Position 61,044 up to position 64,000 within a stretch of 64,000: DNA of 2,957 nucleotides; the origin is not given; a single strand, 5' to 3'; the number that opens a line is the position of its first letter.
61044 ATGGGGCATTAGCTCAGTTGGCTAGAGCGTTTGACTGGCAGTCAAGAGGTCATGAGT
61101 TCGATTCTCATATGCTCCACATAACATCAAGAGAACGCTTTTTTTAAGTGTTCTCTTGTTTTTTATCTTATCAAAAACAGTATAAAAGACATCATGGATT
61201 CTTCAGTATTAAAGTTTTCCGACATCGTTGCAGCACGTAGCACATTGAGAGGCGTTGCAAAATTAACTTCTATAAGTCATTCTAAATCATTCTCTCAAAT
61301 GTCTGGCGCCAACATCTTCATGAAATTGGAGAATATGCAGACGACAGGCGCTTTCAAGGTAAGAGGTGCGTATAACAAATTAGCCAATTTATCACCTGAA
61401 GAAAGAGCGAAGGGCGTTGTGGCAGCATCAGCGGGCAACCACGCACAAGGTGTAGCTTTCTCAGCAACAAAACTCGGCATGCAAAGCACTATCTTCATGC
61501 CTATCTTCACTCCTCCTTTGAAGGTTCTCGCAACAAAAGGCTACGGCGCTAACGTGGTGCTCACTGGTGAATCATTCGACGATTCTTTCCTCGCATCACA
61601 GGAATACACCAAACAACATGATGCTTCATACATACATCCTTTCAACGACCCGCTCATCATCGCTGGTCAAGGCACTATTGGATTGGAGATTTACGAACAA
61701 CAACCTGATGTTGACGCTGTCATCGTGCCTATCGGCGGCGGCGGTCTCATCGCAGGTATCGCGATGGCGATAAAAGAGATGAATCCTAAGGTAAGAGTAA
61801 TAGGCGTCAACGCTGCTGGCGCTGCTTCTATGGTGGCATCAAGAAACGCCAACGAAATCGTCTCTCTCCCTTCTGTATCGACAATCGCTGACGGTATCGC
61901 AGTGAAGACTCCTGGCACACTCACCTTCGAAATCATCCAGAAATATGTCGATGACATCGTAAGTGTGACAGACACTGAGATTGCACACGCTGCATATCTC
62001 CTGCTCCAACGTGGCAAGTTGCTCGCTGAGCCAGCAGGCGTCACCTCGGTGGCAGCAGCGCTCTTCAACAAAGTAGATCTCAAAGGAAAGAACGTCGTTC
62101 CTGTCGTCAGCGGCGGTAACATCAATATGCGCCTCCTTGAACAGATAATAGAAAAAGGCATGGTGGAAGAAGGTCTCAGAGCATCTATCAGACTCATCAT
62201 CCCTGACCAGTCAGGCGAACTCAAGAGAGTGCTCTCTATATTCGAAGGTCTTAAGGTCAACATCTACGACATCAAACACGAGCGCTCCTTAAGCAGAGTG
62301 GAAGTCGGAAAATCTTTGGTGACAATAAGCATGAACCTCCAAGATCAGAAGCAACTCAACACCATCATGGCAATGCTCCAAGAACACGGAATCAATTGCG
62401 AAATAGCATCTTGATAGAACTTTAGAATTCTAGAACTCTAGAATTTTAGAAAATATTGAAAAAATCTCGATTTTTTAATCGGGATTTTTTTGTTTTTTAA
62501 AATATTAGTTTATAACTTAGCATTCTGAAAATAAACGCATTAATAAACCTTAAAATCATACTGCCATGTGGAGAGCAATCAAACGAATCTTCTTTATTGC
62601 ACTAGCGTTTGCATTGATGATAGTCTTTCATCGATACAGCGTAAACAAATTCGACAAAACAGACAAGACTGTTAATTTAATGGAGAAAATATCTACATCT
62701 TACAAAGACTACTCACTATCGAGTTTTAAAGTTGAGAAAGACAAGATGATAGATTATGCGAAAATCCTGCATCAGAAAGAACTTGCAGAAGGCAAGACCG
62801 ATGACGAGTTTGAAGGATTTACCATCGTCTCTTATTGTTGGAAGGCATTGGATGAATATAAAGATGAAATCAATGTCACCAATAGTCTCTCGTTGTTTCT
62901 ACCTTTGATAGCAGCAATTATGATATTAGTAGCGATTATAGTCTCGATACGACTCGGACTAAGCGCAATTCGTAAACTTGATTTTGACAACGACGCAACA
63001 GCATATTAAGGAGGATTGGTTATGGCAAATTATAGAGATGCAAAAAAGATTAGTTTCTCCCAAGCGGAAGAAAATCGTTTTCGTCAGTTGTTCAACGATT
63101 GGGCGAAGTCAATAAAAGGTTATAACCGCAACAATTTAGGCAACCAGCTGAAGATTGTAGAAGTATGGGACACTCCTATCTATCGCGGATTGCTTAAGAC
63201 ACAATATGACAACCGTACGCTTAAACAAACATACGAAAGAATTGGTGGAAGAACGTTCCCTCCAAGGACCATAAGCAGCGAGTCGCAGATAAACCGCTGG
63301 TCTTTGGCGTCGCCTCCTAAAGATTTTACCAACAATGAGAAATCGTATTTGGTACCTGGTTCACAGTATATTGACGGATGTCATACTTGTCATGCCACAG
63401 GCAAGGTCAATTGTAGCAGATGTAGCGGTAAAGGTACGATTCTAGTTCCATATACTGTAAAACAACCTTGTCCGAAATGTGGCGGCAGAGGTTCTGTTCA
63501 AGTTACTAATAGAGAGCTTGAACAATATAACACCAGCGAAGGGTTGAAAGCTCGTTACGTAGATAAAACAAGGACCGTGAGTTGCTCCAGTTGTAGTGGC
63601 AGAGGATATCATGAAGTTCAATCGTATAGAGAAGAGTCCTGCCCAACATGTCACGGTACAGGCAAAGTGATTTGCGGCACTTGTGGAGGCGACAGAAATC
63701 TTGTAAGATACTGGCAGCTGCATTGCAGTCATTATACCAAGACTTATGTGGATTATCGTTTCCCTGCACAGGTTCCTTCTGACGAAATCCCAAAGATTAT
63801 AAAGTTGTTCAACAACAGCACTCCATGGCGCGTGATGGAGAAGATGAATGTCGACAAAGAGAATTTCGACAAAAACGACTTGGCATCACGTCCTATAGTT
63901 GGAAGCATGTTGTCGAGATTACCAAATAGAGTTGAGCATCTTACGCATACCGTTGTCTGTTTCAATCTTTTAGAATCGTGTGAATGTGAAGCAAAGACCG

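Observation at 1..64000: Degenerate 7-8-nt tandem arrays fill gene 3' flanks and are absent from every divergent promoter region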

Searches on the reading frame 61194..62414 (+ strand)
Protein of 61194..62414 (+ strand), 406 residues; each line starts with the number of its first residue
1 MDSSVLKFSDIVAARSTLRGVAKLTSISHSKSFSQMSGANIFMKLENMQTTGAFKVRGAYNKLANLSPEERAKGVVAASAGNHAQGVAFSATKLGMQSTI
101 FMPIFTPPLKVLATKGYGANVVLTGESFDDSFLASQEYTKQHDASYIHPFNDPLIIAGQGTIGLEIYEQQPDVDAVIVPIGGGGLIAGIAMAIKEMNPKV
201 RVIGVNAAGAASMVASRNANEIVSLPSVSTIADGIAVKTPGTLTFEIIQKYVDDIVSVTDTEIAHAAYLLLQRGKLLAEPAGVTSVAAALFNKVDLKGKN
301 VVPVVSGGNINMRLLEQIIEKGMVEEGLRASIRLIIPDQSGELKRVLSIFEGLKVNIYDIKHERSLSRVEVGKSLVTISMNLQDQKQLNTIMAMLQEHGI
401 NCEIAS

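Call 42: search_protein_families(library=pfam, proteins=[window:61194-62414:+])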
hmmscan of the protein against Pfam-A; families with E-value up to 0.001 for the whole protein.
window:61194-62414:+ (406 aa): 1 family
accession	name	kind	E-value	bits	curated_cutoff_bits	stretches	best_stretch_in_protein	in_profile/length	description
PF00291.31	PALP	-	2.4e-86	290.2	35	1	25-307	8-295/295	Pyridoxal-phosphate dependent enzyme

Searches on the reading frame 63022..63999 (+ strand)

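Call 42: search_protein_families(library=pfam, proteins=[window:63022-63999:+])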
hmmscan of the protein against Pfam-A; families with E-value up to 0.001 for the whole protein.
window:63022-63999:+ (326 aa): 1 family
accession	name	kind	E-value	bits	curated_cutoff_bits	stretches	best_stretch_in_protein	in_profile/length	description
PF00684.25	DnaJ_CXXCXGXG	-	9.1e-09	35.9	32.7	1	182-224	12-64/65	DnaJ central domain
